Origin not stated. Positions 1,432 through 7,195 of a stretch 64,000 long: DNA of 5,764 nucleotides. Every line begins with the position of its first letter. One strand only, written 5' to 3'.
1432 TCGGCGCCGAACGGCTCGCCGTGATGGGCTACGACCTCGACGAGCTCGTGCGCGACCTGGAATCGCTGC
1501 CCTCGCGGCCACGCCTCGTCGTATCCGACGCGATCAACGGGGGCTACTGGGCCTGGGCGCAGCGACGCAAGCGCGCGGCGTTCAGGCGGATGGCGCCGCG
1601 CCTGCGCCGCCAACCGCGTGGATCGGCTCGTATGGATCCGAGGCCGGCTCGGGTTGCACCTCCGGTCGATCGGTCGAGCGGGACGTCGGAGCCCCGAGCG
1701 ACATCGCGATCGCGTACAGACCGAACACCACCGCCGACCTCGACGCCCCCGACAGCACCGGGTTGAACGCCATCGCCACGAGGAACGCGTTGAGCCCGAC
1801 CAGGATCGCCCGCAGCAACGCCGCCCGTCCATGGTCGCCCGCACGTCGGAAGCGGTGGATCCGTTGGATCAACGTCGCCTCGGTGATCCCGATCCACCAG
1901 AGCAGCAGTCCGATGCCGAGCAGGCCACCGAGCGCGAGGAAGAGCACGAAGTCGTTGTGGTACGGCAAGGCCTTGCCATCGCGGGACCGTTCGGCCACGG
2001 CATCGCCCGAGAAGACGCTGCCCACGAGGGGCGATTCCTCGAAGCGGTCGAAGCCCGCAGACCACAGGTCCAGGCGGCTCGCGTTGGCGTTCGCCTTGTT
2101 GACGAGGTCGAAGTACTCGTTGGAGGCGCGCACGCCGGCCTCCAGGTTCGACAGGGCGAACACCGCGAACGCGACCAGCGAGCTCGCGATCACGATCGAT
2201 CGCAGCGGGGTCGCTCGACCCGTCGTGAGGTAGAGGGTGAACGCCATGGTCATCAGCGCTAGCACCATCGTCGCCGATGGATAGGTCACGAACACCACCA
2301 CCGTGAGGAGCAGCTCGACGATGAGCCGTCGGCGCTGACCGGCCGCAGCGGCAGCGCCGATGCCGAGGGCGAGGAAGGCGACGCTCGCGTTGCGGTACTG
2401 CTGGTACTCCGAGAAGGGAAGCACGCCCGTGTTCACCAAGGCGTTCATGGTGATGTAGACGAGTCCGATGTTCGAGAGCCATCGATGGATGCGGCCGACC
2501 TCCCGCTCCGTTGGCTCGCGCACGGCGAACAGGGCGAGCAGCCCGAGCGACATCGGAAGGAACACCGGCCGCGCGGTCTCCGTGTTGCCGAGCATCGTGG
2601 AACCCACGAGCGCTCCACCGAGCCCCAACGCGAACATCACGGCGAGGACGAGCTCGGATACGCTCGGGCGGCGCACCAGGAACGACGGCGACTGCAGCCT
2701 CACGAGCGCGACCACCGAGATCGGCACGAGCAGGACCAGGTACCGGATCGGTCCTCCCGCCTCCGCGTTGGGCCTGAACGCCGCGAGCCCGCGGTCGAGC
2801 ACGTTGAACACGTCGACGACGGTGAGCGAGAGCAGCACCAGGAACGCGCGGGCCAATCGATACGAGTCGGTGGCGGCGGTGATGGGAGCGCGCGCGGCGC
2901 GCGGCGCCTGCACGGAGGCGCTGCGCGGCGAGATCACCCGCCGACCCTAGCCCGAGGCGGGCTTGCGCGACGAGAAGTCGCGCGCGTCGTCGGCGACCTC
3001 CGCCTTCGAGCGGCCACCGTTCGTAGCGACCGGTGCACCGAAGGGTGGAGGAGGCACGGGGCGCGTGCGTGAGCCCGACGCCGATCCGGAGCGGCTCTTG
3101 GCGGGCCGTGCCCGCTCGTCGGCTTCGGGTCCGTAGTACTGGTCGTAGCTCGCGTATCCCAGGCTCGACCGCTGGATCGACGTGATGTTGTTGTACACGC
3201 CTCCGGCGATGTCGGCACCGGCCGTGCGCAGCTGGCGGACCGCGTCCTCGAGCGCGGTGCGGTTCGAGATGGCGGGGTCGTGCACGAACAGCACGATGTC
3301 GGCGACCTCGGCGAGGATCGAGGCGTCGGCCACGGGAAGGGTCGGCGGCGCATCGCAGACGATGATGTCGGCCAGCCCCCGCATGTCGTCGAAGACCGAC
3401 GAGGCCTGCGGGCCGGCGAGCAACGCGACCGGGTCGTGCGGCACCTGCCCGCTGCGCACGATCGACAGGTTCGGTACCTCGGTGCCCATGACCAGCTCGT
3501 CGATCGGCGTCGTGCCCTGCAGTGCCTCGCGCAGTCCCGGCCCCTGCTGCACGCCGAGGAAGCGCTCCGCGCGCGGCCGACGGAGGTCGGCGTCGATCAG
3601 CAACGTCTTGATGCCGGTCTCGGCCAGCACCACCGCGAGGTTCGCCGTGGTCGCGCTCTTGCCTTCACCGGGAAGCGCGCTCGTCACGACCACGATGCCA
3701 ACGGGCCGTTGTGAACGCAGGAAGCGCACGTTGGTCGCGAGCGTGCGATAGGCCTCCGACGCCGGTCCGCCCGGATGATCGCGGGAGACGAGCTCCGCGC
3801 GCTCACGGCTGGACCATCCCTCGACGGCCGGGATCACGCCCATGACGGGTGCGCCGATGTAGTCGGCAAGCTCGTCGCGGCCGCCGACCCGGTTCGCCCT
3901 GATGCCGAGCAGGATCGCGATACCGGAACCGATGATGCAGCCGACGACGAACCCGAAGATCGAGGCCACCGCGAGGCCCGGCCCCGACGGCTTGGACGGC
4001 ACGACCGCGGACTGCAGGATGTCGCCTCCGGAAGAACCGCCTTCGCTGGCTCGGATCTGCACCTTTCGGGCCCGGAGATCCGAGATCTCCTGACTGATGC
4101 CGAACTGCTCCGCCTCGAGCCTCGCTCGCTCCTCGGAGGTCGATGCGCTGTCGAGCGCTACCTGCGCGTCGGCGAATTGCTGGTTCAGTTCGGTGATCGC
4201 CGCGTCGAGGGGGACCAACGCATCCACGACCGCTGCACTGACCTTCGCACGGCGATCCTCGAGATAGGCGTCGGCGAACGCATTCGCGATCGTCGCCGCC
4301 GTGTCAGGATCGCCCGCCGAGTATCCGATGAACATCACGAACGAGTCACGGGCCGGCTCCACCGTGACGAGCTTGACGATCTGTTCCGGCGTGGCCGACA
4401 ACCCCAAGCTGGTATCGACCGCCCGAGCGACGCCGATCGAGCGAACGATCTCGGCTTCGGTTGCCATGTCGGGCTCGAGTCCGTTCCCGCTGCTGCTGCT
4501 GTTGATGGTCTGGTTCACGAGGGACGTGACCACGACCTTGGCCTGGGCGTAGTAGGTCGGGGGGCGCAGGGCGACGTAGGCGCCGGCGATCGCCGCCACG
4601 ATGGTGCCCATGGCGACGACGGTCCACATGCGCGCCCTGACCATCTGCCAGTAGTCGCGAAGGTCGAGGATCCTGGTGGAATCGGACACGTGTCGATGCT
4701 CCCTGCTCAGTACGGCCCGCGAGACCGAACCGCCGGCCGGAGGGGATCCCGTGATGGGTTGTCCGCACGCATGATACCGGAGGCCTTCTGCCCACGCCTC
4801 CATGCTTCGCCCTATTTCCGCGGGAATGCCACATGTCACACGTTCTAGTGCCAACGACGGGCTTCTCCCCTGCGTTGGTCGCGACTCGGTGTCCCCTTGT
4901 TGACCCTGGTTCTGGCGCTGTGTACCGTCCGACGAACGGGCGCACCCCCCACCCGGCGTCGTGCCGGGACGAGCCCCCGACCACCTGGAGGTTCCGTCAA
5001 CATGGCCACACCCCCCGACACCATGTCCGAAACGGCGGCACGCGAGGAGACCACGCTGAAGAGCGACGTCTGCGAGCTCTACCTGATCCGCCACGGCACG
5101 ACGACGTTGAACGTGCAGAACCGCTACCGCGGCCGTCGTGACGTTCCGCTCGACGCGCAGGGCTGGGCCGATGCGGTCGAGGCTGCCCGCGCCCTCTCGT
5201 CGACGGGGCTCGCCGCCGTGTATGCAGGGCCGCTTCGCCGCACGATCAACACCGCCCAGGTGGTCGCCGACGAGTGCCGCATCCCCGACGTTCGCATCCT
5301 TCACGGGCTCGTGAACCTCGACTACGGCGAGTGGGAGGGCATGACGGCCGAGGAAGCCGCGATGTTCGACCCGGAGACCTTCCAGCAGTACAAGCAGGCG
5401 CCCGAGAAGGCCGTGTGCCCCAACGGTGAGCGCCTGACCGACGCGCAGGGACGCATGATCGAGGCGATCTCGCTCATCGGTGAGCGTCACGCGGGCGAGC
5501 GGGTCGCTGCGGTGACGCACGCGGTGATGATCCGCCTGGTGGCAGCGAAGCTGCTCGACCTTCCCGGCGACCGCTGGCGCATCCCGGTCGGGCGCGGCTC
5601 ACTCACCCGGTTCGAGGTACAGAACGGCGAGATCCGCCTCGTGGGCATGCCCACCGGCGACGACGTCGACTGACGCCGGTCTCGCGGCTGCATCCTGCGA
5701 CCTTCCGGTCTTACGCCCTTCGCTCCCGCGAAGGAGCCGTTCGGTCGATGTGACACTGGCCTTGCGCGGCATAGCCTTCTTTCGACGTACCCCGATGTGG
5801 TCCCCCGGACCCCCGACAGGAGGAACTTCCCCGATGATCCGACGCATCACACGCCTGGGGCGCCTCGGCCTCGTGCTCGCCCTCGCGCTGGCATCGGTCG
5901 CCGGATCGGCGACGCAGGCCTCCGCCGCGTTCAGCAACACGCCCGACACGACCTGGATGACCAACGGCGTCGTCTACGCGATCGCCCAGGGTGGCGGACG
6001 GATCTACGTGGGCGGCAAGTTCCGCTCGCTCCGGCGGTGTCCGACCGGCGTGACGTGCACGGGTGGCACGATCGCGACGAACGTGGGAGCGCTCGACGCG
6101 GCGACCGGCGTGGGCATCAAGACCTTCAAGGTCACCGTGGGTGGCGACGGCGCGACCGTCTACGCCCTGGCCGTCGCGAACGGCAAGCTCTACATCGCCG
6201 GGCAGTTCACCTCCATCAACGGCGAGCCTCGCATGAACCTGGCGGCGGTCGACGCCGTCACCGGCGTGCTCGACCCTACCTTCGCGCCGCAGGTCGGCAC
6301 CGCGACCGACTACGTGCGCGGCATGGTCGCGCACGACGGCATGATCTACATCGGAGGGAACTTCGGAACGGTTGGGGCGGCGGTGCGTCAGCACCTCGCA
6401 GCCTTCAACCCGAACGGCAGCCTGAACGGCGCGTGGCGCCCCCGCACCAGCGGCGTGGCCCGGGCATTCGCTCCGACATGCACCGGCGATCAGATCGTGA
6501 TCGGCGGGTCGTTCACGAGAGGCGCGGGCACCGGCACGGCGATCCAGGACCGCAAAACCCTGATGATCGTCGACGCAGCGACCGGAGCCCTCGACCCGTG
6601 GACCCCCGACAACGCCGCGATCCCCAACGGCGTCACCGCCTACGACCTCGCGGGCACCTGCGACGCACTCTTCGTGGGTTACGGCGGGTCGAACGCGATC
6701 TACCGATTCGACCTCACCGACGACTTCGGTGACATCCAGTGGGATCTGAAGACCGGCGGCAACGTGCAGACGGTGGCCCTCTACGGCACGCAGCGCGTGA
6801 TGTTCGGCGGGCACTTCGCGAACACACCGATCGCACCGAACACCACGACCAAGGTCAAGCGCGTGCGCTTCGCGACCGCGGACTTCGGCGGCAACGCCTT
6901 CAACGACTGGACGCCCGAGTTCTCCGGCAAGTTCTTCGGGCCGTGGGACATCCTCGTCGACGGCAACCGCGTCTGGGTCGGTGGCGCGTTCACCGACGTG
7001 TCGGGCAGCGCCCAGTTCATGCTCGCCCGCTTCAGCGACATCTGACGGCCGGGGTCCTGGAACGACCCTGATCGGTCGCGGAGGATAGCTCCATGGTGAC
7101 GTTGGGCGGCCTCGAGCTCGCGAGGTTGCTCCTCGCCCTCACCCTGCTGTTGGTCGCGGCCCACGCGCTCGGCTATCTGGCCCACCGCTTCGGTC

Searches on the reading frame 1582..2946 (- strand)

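Call 33: search_protein_families(library=pfam, proteins=[window:1582-2946:-], max_evalue=0.00001)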
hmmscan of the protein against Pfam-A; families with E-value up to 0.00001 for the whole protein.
window:1582-2946:- (454 aa): 1 family
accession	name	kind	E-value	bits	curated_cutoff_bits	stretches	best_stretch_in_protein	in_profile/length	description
PF04932.20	Wzy_C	-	1.3e-07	32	31.7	1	212-348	4-148/149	O-Antigen ligase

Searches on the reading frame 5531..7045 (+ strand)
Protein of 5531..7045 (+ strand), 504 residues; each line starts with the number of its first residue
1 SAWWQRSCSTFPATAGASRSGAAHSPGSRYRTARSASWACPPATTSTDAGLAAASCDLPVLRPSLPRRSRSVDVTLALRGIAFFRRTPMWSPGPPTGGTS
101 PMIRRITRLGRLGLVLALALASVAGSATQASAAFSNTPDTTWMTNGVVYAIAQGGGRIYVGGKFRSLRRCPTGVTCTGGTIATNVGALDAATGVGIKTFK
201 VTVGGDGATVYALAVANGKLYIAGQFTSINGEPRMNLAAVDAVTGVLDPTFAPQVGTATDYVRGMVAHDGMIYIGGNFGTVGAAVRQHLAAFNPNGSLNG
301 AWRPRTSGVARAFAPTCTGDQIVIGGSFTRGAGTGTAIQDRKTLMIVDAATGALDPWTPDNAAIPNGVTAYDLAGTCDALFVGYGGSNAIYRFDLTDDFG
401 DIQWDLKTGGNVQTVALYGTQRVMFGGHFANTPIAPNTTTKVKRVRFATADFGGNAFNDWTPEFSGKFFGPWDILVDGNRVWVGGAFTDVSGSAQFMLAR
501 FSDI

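Call 33: search_protein_families(library=pfam, proteins=[window:5531-7045:+], max_evalue=0.00001)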
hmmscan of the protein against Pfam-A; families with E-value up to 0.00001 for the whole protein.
window:5531-7045:+ (504 aa): 1 family
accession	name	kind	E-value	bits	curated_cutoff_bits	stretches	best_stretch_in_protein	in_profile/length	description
PF17164.10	DUF5122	-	8.6e-14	51.9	27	0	216-251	2-36/36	Domain of unknown function (DUF5122) beta-propeller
